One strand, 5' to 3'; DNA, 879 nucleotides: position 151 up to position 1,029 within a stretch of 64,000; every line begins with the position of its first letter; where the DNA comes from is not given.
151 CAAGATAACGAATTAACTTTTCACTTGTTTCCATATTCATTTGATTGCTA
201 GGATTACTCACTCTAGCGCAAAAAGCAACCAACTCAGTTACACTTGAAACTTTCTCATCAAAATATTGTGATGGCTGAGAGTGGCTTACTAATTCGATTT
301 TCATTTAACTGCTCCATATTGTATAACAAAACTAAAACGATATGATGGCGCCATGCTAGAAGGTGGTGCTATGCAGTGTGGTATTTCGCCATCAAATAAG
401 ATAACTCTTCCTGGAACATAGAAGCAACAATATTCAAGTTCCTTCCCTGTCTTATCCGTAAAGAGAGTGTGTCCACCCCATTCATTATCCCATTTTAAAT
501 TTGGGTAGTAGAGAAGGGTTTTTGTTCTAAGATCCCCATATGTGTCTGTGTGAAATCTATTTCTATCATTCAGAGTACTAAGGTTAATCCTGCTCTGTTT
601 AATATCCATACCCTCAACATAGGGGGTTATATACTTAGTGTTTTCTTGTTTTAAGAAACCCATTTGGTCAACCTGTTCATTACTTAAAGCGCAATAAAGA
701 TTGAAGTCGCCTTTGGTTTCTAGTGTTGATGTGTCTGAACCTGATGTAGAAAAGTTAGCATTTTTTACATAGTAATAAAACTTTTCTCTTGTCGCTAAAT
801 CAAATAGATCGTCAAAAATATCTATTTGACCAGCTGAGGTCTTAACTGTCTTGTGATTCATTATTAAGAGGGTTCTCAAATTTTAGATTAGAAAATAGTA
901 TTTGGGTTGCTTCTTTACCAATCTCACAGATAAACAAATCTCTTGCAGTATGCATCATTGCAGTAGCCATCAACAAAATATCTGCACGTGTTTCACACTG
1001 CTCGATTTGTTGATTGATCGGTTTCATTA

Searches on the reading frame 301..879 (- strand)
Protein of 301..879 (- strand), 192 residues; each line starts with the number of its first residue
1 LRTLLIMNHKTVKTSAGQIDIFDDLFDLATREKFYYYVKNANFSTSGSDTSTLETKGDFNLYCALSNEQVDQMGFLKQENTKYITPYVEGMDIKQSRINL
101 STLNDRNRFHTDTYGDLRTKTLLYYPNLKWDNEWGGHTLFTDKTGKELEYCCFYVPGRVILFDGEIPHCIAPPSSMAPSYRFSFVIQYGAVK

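Call 76: search_protein_families(library=pfam, proteins=[window:301-879:-], max_evalue=0.001)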
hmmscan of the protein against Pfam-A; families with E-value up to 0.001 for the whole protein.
window:301-879:- (192 aa): 1 family
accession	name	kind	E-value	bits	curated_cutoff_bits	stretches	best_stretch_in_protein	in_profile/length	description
PF13640.12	2OG-FeII_Oxy_3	-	1.2e-05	26.6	27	1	108-184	13-93/98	2OG-Fe(II) oxygenase superfamily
